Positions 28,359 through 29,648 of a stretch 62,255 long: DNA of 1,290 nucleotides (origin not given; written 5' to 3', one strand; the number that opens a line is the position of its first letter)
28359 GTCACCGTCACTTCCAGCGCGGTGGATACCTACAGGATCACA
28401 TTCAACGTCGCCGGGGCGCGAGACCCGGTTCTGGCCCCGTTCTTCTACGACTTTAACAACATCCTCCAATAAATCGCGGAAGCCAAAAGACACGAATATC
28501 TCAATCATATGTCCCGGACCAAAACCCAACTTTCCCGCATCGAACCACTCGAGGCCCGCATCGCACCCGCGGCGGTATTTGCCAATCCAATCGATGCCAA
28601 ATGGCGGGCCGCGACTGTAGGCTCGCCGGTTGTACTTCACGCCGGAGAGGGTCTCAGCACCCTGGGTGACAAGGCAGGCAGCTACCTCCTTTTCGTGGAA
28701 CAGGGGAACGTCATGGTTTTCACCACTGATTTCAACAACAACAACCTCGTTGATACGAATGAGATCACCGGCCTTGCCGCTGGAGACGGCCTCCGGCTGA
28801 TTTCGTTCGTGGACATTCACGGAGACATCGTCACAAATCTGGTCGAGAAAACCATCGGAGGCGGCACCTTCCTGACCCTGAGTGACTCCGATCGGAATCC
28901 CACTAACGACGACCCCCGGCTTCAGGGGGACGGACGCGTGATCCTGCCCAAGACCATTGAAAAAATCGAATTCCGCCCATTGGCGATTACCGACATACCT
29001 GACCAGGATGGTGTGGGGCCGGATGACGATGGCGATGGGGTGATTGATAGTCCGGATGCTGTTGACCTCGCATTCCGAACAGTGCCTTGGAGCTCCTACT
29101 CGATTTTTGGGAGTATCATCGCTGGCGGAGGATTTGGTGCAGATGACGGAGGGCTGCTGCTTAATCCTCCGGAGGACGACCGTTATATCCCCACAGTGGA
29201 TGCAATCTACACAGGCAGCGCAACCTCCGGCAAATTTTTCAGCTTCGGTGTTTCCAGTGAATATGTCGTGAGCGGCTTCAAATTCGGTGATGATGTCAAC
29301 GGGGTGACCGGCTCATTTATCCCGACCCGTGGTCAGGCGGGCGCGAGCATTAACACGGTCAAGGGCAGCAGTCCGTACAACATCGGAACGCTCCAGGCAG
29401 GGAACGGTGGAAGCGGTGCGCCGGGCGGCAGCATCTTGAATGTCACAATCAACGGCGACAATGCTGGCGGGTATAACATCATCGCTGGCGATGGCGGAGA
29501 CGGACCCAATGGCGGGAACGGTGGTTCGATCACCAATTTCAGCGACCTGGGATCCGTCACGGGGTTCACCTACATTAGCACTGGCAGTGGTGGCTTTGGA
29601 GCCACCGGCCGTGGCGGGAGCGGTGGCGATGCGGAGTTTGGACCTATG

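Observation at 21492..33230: Two-gene locus of giant signal-peptide-less proteins sharing an EPLE[SA]RIAPA N-terminal motif and a homologous head domain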

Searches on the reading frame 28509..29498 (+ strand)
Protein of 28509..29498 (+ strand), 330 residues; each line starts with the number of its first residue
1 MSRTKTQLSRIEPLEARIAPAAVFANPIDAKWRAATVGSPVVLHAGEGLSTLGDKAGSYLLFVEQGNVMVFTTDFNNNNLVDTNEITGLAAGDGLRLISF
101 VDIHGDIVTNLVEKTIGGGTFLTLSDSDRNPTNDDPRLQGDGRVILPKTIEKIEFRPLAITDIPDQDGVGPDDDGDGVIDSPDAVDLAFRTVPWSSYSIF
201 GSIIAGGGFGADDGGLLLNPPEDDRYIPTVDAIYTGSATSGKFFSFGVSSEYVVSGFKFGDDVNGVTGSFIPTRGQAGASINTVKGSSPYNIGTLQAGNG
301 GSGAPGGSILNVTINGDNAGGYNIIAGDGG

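Call 68: predict_structure(alignment_id=A5)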
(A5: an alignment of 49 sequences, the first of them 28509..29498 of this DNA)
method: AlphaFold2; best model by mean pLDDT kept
length: 330 residues; sequences in the alignment: 49
mean_pLDDT: 86.3   pTM: 0.84
mean pLDDT of the five models: 86.3, 85.0, 82.6, 81.5, 81.0
residues with pLDDT >= 90: 197; 70-90: 89; 50-70: 28; < 50: 16
segments of 3 or more residues with pLDDT < 50: 13-23
pLDDT, mean of each block of 10 residues (from residue 1): 53 47 60 92 96 94 97 90 94 98 96 93 92 88 93 95 83 77 89 90 97 94 85 96 77 57 78 93 92 96 96 81 90
secondary structure, 60 per line:
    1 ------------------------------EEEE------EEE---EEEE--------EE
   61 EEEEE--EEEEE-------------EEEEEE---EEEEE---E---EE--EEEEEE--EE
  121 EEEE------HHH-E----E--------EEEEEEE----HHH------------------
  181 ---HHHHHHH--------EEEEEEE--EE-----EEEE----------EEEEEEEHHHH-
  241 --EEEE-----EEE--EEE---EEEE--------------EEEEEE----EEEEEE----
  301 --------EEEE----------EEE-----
elements in order: E31-34 E41-43 E47-50 E59-65 E68-72 E86-91 E95-99 E111-116 E119-124 E149-155 H184-190 E199-205 E215-218 E229-235 H236-239 E243-246 E252-254 E257-259 E263-266 E281-286 E291-296 E309-312 E323-325

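Call 71: fold_search(model_id=the predicted structure, library=pdb)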
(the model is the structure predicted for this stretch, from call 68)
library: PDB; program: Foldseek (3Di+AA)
matches with E <= 10: 17; with E <= 0.001: 0
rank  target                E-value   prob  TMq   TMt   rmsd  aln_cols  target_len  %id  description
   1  7sqr_A                1.0e+00  0.04  0.09  0.06  18.2       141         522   12  201phi2-1 Chimallin localized tetramer reconstruction (released 2022-07-27)
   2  7sqq_A                1.0e+00  0.04  0.09  0.06  18.2       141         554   12  201Phi2-1 Chimallin Cubic (O, 24mer) assembly (released 2022-07-27)
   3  8igg_B                1.8e+00  0.04  0.06  0.04  17.8        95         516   12  C2 reconstruction of the concave tetramer in the cube-like assembly of 201Phi2-1 gp105 (released 2023-05-03)
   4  6pzl                  2.0e+00  0.02  0.11  0.14  17.6       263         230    8  P. mirabilis hemolysin A mutant - Q125A (released 2020-08-05)
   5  7len_B                3.7e+00  0.01  0.12  0.09  18.1       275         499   10  Crystal structure of the epidermal growth factor receptor extracellular region with R84K mutation in complex with epir (released 2021-11-17)
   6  8oml_A                4.2e+00  0.02  0.08  0.08  18.1       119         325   15  Crystal structure of Bdellovibrio bacteriovorus Bd1334 C-terminal domains (released 2023-10-25)
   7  6r8t                  4.7e+00  0.04  0.08  0.07  10.0        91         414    8  Crystal structure of aIF2gamma subunit I181T from archaeon Sulfolobus solfataricus complexed with GDPCP (released 2020-05-06)
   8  6h6k_A                6.0e+00  0.01  0.06  0.05  14.7       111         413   11  The structure of the FKR mutant of the archaeal translation initiation factor 2 gamma subunit in complex with GDPCP, o (released 2019-04-17)
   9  6o8z_G                6.6e+00  0.02  0.06  0.11  12.3        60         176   15  Cryo-EM image reconstruction of the 70S Ribosome Enterococcus faecalis Class04 (released 2020-09-16)
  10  6djy_B                6.6e+00  0.01  0.07  0.03  19.3       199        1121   10  Fako virus (released 2019-06-05)
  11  9euw                  6.6e+00  0.01  0.09  0.02  20.8       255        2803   12  Lymphostatin, conformation 2 (composite structure) (released 2025-04-09)
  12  8ghl_C                7.0e+00  0.01  0.07  0.06  13.9        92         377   11  the Hir complex core (released 2024-07-17)
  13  4jng_B                7.3e+00  0.14  0.07  0.10   4.0        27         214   18  Schmallenberg virus nucleoprotein-RNA complex (released 2013-07-31)
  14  6r8s                  8.5e+00  0.02  0.08  0.06  10.3        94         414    7  Crystal structure of aIF2gamma subunit I181K from archaeon Sulfolobus solfataricus complexed with GDPCP (released 2020-05-06)
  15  6h6k_E                9.0e+00  0.02  0.06  0.05  10.7        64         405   11  The structure of the FKR mutant of the archaeal translation initiation factor 2 gamma subunit in complex with GDPCP, o (released 2019-04-17)
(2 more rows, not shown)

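Call 92: fold_search(model_id=the predicted structure, library=viral)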
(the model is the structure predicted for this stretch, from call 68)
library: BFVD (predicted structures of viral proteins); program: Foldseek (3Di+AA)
matches with E <= 10: 39; with E <= 0.001: 0
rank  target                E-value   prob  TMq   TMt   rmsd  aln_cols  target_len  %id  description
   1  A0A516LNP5            5.4e-01  0.04  0.12  0.10  23.2       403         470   11  (no name in the UniProt tables at hand)
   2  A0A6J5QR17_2          5.9e-01  0.03  0.14  0.08  20.4       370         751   12  Uncharacterized protein [uncultured Caudovirales phage]
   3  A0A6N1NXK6            2.1e+00  0.03  0.06  0.08  18.3       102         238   12  Putative orfan [Tupanvirus soda lake]
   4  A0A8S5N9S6            3.1e+00  0.04  0.12  0.19  14.6       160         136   13  Uncharacterized protein [Myoviridae sp. ctx322]
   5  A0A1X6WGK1            3.5e+00  0.05  0.08  0.09  11.0        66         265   17  (no name in the UniProt tables at hand)
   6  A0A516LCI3            3.5e+00  0.01  0.15  0.13  19.1       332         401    7  (no name in the UniProt tables at hand)
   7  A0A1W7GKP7            5.0e+00  0.04  0.10  0.12  10.0       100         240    7  Uncharacterized protein [Tenacibaculum phage pT24]
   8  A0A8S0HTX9            5.3e+00  0.01  0.07  0.10  14.9       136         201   15  (no name in the UniProt tables at hand)
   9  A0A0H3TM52            5.5e+00  0.01  0.08  0.11  14.5       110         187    7  (no name in the UniProt tables at hand)
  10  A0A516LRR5            5.8e+00  0.02  0.10  0.09  16.0       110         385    8  (no name in the UniProt tables at hand)
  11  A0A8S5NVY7            6.1e+00  0.41  0.05  0.31   0.4        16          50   19  Uncharacterized protein [CrAss-like virus sp. ctWDt29]
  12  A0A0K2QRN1            6.1e+00  0.01  0.06  0.04  15.9       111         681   13  Uncharacterized protein [Ralstonia phage RSF1]
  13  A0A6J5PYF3            6.1e+00  0.01  0.09  0.06  24.1       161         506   11  Uncharacterized protein [uncultured Caudovirales phage]
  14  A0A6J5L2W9            6.8e+00  0.09  0.06  0.15   7.0        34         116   12  Recombinase NinB [uncultured Caudovirales phage]
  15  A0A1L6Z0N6            7.1e+00  0.02  0.09  0.12  17.2       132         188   11  (no name in the UniProt tables at hand)
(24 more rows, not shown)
